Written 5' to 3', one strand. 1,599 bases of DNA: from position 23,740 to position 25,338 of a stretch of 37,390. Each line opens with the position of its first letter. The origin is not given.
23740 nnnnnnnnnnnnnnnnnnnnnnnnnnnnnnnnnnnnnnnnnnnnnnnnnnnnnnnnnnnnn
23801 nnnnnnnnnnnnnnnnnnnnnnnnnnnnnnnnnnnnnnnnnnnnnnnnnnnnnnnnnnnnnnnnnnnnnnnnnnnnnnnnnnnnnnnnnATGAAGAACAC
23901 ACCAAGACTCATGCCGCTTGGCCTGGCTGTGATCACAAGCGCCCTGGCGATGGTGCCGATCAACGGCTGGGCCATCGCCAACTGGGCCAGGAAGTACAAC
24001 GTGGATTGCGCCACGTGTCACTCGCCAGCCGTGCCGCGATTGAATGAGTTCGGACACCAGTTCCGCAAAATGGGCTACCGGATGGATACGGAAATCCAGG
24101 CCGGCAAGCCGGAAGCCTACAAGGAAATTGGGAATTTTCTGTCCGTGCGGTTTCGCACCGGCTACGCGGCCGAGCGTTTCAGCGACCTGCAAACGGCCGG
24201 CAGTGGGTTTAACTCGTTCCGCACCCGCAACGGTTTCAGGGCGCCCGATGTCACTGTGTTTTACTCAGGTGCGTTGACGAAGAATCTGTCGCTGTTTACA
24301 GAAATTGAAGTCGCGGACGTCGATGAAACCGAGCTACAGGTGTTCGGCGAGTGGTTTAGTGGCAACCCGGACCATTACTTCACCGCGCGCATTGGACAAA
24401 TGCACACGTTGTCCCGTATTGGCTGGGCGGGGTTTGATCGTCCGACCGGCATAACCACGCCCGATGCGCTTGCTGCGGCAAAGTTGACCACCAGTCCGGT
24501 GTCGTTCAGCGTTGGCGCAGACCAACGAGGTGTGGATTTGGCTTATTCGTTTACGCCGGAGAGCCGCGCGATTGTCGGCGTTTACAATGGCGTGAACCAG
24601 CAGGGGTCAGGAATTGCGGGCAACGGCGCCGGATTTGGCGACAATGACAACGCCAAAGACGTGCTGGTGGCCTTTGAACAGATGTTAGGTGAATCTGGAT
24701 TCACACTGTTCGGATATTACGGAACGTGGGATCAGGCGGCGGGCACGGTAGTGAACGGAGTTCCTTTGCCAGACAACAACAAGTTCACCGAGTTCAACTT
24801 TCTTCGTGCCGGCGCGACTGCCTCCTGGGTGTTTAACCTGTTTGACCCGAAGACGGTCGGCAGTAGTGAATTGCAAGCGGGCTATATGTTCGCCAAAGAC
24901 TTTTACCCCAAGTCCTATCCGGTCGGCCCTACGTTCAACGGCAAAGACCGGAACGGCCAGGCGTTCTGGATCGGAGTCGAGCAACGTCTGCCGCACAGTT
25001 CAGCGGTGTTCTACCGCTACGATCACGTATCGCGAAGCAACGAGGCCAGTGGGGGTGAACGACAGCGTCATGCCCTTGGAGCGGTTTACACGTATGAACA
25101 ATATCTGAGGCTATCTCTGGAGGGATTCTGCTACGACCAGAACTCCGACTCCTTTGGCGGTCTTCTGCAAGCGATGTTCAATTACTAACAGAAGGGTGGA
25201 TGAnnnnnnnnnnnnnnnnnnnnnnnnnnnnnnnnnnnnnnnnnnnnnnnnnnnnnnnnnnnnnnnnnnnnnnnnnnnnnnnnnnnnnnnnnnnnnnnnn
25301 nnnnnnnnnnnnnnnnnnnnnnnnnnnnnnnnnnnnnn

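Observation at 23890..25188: Fused monoheme cytochrome-porin with Cyc2-like architecture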

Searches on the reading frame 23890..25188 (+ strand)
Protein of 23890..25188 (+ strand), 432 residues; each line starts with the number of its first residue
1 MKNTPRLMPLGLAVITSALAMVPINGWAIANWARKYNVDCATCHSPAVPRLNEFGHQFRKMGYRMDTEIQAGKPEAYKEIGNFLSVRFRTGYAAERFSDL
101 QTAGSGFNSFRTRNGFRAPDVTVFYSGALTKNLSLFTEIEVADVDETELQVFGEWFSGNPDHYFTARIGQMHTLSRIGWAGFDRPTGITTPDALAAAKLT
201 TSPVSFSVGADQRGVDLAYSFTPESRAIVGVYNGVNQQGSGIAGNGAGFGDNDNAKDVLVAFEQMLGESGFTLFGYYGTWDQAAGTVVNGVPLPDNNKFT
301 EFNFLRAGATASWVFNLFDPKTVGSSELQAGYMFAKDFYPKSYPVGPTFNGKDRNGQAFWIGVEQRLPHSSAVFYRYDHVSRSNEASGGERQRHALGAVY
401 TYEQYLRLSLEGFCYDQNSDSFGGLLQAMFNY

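Call 3: search_protein_families(library=pfam, proteins=[window:23890-25188:+], max_evalue=0.01)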
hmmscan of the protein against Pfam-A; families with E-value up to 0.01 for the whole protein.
window:23890-25188:+ (432 aa): 0 families

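Call 4: search_protein_families(library=ncbifam, proteins=[window:23890-25188:+], max_evalue=0.01)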
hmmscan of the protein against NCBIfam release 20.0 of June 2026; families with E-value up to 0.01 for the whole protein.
window:23890-25188:+ (432 aa): 0 families

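Call 5: find_homologous_proteins(query=window:23890-25188:+, max_evalue=0.001)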
Query window:23890-25188:+ (432 aa): 58 proteins with E <= 0.001 among 8000 candidates.
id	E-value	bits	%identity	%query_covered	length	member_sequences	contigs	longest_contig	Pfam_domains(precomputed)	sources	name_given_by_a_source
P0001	7.9e-294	992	99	100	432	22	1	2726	-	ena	-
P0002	1.4e-246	836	82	100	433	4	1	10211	-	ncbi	-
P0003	2.1e-224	763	77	100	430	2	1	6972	-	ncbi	-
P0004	2.1e-216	737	74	100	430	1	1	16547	-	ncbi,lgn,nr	ncbi:MAG: hypothetical protein HY043_20555 [Verrucomicrobia bacterium]|nr:hypothetical protein [Verr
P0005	8.4e-213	725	73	100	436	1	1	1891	-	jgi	jgi:hypothetical protein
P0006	3.4e-210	717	73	98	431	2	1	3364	-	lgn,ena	-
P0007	2.4e-202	691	69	100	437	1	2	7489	-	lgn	-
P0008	2.1e-193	661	66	100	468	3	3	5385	-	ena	-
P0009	1.1e-192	659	68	100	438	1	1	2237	-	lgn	-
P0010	2.9e-192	657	68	97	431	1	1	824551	-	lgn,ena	-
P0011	2.3e-190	651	66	99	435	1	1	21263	-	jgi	jgi:hypothetical protein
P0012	5.4e-187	640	66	100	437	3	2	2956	-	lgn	-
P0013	9.2e-186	636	65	100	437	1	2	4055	-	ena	-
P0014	1.3e-185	636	65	99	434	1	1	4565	-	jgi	jgi:hypothetical protein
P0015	1.0e-176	606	63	100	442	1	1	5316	-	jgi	jgi:hypothetical protein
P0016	7.4e-176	603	66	95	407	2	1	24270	-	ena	-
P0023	9.2e-150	517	56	98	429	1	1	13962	-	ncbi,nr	ncbi:MAG: hypothetical protein HYV36_06380 [Lentisphaerae bacterium]|nr:hypothetical protein [Lentis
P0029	1.2e-94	336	45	99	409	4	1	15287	-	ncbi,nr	ncbi:MAG: hypothetical protein HY595_04725 [Candidatus Omnitrophica bacterium]|nr:hypothetical prote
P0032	1.0e-71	260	39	95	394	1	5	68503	-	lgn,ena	-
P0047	3.5e-54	202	38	93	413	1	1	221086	-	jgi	jgi:hypothetical protein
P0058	6.0e-28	116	29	97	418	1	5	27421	-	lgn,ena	-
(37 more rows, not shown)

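Call 6: search_solved_structures(query=window:23890-25188:+, max_evalue=10)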
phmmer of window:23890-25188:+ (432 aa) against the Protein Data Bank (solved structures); distinct sequences matched with E-value up to 10: 4.
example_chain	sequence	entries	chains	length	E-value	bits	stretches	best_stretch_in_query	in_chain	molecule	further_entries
3ki0_A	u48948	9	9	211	0.67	12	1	259-298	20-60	Cholix toxin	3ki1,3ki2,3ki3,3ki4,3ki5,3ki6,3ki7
2q6m_A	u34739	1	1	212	0.67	12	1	259-298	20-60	Cholix toxin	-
3cai_A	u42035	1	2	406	0.68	12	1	163-201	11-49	POSSIBLE AMINOTRANSFERASE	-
3ess_A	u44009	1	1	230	0.68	12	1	259-298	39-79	Cholix toxin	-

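Call 25: search_protein_representatives(alignment_id=A1)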
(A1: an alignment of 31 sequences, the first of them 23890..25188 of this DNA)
Query: 31 sequences, 412 profile positions. Proteins with E-value up to 0.001 (for the whole library): 3315; up to 1e-10: 1022; up to 1e-30: 141. The best 150 are listed.
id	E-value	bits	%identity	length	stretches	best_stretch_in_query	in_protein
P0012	8.3e-165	565.0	-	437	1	1-412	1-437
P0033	1.1e-143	495.5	-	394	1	9-412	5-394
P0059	1.6e-143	494.9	-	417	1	11-412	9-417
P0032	9.8e-143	492.3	-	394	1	10-412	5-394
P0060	5.1e-142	489.9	-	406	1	12-412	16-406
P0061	8.2e-136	469.5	-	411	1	8-412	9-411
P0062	5.0e-132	457.0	-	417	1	9-412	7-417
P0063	5.3e-130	450.4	-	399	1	3-412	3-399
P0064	7.6e-121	420.2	-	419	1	11-412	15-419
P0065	6.5e-116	404.0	-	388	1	12-412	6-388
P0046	9.0e-116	403.5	-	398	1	20-411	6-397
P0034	1.2e-115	403.1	-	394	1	9-396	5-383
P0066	4.8e-111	387.9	-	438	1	7-396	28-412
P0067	1.2e-104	366.9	-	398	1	13-410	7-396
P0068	5.1e-102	358.2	-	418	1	15-412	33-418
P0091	1.0e-54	202.4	-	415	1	11-397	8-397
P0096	9.8e-51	189.3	-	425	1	11-406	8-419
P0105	1.5e-46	175.5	-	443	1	2-404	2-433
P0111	3.8e-45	170.9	-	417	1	17-393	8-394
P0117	1.1e-43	166.0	-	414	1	13-394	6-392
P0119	2.2e-43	165.1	-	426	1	9-400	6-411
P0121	7.3e-43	163.4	-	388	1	17-408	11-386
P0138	8.9e-39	149.9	-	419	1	15-397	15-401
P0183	2.4e-32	128.7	-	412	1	13-409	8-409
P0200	8.8e-30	120.3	-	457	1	9-394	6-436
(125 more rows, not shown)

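Call 27: list_cluster_members(proteins=[P0091, P0096, P0105, P0111, P0117, P0119, P0121, P0138, P0183, P0200])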
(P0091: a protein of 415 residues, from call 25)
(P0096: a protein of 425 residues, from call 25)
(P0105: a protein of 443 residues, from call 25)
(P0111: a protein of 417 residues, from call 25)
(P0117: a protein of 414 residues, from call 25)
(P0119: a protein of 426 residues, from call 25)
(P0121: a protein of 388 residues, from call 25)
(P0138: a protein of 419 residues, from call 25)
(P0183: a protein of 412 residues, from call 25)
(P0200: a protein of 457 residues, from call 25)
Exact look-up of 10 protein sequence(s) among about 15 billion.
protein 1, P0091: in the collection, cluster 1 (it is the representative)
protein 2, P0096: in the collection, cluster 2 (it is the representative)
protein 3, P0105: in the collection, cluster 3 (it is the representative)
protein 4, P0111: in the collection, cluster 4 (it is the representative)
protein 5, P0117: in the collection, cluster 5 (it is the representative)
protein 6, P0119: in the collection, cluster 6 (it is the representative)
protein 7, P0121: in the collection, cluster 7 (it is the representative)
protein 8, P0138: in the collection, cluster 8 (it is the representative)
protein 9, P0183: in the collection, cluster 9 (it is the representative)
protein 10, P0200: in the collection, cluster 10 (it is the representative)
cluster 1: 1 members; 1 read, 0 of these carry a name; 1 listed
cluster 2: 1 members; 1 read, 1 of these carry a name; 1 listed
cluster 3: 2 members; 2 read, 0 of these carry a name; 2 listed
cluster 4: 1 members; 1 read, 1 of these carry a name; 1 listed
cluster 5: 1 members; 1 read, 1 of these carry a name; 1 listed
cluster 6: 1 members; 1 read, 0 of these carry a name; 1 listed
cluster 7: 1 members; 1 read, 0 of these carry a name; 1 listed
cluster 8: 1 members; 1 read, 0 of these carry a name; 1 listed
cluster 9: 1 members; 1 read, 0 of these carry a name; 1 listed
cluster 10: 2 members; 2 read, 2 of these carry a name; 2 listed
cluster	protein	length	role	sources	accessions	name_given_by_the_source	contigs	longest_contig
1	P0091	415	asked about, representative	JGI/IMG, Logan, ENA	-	-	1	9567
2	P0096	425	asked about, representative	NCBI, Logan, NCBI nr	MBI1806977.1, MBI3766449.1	MAG: hypothetical protein HYR76_08000 [Ignavibacteria bacterium] | hypothetical protein [Ignavibacteria bacterium]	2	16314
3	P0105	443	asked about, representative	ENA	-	-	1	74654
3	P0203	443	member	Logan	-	-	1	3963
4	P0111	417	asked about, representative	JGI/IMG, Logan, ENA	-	hypothetical protein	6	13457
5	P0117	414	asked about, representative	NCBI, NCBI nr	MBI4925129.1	MAG: hypothetical protein HY843_04320 [Bdellovibrio sp.] | hypothetical protein [Bdellovibrio sp.]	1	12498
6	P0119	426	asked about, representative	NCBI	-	-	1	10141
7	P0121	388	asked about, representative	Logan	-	-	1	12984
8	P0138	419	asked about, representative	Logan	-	-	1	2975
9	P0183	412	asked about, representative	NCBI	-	-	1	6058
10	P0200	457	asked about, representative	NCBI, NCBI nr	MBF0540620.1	MAG: hypothetical protein HQK91_04110 [Nitrospirae bacterium] | hypothetical protein [Nitrospirota bacterium]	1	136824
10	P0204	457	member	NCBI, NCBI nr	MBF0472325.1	MAG: hypothetical protein HQK93_01120 [Nitrospirae bacterium] | hypothetical protein [Nitrospirota bacterium]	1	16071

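Call 28: predict_structure(alignment_id=A1)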
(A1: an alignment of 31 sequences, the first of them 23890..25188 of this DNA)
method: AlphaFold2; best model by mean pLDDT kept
length: 432 residues; sequences in the alignment: 31
mean_pLDDT: 79.0   pTM: 0.79
mean pLDDT of the five models: 79.0, 76.7, 76.5, 75.3, 71.2
residues with pLDDT >= 90: 130; 70-90: 202; 50-70: 56; < 50: 44
segments of 3 or more residues with pLDDT < 50: 1-4, 21-36, 72-79, 240-250
pLDDT, mean of each block of 10 residues (from residue 1): 51 66 43 53 78 83 56 48 79 92 71 89 81 83 76 84 88 75 71 84 82 89 91 67 43 77 92 93 85 87 93 91 90 93 67 87 91 94 74 94 87 88 93 74
secondary structure, 60 per line:
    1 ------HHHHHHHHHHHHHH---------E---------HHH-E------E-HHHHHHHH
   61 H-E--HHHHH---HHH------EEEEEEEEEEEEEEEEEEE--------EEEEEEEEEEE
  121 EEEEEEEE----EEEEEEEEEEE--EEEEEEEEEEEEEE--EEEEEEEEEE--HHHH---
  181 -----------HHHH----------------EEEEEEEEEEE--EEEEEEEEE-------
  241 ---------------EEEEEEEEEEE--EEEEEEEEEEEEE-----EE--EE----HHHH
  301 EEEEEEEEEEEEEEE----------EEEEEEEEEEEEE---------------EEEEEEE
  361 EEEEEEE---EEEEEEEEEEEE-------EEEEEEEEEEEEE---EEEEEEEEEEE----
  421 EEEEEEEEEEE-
elements in order: H7-20 H53-61 H66-70 E83-101 E110-128 E133-143 E146-159 E162-171 H174-177 H192-195 E212-222 E225-233 E256-266 E269-281 H297-300 E301-315 E326-338 E354-367 E371-382 E390-402 E406-416 E421-431

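Call 30: search_solved_structures(query=A1, max_evalue=10)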
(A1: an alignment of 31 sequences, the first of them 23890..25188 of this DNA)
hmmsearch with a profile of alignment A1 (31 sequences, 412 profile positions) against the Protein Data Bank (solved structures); distinct sequences matched with E-value up to 10: 2.
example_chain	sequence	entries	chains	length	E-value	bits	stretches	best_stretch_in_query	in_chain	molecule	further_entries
8ydm_C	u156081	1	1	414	0.56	12.2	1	24-59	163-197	Cytochrome c-554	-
1y02_A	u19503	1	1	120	2.6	10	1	41-85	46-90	FYVE-RING finger protein SAKURA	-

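Call 31: fold_search(model_id=the predicted structure, library=pdb)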
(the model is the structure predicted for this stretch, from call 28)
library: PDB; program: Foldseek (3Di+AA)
matches with E <= 10: 1004; with E <= 0.001: 208
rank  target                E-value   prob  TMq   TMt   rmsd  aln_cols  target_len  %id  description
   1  3wi5                  1.3e-11  1.00  0.52  0.69   6.2       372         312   10  Crystal structure of the Loop 7 mutant PorB from Neisseria meningitidis serogroup B (released 2014-01-01)
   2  6ehe                  2.3e-10  1.00  0.50  0.67   5.4       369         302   12  OmpTdeltaL8 (loop L8 deletion mutant of OmpT), an outer membrane protein of Vibrio cholerae (released 2018-04-25)
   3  3a2s_X                4.7e-10  1.00  0.54  0.67   6.6       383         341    9  Crystal Structure of outer membrane protein PorB from Neisseria meningitidis in complex with sucrose (released 2010-04-07)
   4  5oyk                  5.8e-10  1.00  0.50  0.64   5.6       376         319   13  Outer-membrane expressed OmpT of Vibrio cholerae (released 2018-04-25)
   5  2fgq                  6.9e-10  1.00  0.52  0.65   6.0       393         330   12  High resolution X-ray structure of Omp32 in complex with malate (released 2006-01-31)
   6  3wi4                  8.1e-10  1.00  0.47  0.62   6.8       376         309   11  Crystal structure of wild-type PorB from Neisseria meningitidis serogroup B (released 2014-01-01)
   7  2o4v_A                9.5e-10  1.00  0.52  0.54   8.4       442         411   12  An arginine ladder in OprP mediates phosphate specific transfer across the outer membrane (released 2006-12-26)
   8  5ldv                  1.7e-09  1.00  0.40  0.43  15.9       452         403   14  Crystal Structures of MOMP from Campylobacter jejuni (released 2016-10-26)
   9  6ehf                  1.8e-09  1.00  0.50  0.64   5.6       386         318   12  OmpT (in-vitro folded), an outer membrane protein Vibrio cholerae (trimer form) (released 2018-04-25)
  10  4aui_A                2.0e-09  1.00  0.50  0.67   5.8       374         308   11  STRUCTURE AND FUNCTION OF THE PORB PORIN FROM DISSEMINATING N. GONORRHOEAE (released 2012-10-10)
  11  7de8                  2.1e-09  1.00  0.53  0.65   6.7       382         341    9  Crystal Structure of outer membrane protein PorB with G103K mutations from Neisseria meningitidis W135 (released 2021-03-31)
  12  1e54_A                3.8e-09  1.00  0.53  0.67   6.0       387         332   11  Anion-selective porin from Comamonas acidovorans (released 2001-07-12)
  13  2por                  3.8e-09  1.00  0.44  0.59   7.7       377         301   13  STRUCTURE OF PORIN REFINED AT 1.8 ANGSTROMS RESOLUTION (released 1993-07-15)
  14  4gey                  5.0e-09  1.00  0.49  0.51   8.8       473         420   10  High pH structure of Pseudomonas putida OprB (released 2012-10-24)
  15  6ehd                  5.6e-09  1.00  0.47  0.60   6.4       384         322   11  OmpT (in-vitro folded), an outer membrane protein of Vibrio cholerae (released 2018-04-25)
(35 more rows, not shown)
